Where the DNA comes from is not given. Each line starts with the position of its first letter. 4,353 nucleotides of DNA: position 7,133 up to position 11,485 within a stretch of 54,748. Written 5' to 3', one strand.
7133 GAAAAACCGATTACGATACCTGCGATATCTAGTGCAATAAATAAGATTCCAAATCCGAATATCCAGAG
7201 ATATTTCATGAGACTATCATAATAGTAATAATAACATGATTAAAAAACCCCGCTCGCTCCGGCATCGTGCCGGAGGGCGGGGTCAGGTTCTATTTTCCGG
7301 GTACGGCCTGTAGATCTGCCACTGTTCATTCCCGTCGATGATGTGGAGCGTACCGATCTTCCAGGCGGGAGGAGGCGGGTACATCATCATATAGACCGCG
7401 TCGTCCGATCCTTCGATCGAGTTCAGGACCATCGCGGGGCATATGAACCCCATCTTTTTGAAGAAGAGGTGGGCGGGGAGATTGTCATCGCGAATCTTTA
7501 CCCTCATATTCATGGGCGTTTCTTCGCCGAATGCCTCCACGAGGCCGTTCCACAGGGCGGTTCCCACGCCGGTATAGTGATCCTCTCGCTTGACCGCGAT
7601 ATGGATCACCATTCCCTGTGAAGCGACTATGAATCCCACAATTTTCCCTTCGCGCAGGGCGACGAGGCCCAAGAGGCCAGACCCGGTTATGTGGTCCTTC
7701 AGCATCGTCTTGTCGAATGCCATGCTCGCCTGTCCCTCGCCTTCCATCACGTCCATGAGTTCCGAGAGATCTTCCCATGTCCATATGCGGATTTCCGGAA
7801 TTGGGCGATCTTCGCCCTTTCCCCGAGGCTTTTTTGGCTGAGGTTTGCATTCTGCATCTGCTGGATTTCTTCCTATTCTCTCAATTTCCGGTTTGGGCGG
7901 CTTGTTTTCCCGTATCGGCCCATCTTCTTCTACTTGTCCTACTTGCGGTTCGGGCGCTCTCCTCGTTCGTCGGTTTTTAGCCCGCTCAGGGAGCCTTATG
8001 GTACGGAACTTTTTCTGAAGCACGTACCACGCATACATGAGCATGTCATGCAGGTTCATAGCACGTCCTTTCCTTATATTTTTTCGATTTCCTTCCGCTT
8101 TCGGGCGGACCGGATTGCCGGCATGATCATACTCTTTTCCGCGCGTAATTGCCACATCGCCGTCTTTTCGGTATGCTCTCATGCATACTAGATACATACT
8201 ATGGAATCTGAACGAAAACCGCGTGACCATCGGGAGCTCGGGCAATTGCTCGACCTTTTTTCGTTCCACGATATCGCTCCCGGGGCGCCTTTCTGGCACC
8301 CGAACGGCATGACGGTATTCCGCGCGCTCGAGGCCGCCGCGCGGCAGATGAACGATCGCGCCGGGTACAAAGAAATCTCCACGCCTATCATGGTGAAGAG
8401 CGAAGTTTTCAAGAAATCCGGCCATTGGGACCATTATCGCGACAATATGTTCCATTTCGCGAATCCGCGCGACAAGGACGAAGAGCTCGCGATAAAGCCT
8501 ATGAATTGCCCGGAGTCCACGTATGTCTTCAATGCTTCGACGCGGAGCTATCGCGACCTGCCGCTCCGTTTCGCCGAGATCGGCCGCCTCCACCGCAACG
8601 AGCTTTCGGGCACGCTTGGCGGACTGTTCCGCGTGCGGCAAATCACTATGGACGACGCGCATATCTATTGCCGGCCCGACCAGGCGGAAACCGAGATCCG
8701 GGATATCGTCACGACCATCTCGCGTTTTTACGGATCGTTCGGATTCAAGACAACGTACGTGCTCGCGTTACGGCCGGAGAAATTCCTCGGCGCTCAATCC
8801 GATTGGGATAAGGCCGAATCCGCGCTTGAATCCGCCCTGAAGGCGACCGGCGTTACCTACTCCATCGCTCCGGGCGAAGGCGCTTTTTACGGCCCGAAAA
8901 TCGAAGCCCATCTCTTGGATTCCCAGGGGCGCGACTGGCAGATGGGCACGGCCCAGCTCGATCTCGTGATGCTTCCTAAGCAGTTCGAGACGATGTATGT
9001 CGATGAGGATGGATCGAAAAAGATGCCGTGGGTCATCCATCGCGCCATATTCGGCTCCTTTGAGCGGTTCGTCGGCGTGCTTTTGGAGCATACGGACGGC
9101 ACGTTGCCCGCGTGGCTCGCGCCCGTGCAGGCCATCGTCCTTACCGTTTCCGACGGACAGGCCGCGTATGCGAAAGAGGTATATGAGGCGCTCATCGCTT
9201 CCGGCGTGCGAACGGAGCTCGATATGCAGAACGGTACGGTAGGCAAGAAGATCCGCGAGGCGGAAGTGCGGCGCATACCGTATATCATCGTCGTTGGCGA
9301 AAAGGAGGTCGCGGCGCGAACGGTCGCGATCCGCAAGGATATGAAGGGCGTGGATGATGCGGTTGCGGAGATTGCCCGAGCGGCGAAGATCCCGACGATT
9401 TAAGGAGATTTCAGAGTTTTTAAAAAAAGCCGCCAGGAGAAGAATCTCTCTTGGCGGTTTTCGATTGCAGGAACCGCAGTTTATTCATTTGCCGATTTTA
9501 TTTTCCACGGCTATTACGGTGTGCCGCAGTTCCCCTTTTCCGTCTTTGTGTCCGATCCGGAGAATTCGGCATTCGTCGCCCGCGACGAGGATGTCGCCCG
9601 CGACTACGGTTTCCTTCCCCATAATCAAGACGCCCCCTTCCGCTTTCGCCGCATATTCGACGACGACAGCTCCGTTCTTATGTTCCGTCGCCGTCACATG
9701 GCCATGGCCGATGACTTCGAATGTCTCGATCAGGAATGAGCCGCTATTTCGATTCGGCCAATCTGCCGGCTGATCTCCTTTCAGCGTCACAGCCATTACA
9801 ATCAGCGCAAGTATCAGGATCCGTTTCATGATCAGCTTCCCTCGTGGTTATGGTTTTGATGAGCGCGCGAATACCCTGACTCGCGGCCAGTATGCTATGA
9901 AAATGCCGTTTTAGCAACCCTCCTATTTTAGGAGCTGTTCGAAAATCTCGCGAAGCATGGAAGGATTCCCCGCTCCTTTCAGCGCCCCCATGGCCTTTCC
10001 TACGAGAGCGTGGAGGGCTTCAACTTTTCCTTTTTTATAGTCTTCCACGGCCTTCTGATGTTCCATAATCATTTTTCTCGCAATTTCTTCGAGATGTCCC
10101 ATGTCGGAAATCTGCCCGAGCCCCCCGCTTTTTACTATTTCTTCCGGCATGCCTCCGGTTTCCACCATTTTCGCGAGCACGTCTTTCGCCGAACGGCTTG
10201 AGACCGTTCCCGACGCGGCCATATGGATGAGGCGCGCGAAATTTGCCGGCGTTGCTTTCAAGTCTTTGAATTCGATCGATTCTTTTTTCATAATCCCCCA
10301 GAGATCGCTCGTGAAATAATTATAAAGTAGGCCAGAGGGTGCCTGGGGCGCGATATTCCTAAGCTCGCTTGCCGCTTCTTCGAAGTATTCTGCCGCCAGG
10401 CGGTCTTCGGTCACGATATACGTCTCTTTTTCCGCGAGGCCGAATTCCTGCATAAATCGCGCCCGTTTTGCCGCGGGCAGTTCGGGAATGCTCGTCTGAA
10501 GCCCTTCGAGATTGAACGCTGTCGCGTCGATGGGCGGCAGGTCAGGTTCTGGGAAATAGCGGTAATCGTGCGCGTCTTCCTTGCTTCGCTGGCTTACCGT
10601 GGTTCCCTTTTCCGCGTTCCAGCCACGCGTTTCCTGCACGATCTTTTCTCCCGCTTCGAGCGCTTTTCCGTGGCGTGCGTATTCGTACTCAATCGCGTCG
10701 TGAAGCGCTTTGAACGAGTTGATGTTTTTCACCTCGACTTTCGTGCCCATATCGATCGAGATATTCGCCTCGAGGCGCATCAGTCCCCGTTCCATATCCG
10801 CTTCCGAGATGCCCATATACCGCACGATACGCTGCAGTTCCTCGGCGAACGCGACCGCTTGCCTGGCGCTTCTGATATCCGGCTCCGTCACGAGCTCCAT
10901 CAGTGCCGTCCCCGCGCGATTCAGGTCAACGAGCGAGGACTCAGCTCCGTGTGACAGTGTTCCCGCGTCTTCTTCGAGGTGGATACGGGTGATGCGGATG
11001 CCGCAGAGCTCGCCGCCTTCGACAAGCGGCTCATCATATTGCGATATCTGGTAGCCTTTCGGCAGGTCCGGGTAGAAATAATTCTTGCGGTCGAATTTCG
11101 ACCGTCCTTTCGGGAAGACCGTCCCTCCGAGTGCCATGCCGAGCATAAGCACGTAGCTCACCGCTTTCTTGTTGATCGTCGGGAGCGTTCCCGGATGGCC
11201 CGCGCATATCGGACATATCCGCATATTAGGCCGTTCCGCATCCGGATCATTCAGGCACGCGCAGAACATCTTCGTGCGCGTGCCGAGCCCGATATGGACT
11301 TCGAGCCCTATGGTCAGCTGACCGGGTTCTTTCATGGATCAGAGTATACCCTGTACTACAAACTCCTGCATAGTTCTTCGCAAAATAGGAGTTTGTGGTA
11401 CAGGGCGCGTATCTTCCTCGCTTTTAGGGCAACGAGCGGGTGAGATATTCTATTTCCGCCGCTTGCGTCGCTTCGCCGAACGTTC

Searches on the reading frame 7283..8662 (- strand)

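Call 7: search_protein_families(library=pfam, proteins=[window:7283-8662:-], max_evalue=0.01)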
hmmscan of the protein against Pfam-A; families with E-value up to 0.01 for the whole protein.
window:7283-8662:- (459 aa): 3 families
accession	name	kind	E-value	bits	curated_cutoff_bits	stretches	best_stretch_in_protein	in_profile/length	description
PF13673.13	Acetyltransf_10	-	9.8e-09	35.7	23.6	1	318-407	19-108/128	Acetyltransferase (GNAT) domain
PF00583.31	Acetyltransf_1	-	3.1e-07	31.1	20.7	1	328-406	31-116/116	Acetyltransferase (GNAT) family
PF13508.13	Acetyltransf_7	-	5.4e-06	27.1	27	1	333-407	6-83/84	Acetyltransferase (GNAT) domain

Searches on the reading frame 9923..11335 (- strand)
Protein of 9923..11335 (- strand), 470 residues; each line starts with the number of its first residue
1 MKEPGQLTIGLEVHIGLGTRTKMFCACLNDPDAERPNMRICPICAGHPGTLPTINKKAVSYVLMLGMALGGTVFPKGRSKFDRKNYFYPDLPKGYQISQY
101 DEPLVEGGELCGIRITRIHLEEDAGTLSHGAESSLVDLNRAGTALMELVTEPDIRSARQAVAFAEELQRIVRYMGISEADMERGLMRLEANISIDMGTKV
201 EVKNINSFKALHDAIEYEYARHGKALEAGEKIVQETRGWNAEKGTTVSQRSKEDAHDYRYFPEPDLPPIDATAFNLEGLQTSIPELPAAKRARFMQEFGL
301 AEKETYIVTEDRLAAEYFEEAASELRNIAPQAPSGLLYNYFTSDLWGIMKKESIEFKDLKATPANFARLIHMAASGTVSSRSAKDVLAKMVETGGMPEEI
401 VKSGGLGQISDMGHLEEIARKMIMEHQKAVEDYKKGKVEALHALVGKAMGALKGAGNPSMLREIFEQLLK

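Call 7: search_protein_families(library=pfam, proteins=[window:9923-11335:-], max_evalue=0.01)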
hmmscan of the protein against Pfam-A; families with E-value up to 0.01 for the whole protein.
window:9923-11335:- (470 aa): 2 families
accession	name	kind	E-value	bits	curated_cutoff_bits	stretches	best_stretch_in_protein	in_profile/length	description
PF02934.20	GatB_N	-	1.5e-100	336.4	23.4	1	8-272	2-272/277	GatB/GatE catalytic domain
PF02637.23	GatB_Yqey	-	2.4e-35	122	27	1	317-469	2-148/148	GatB domain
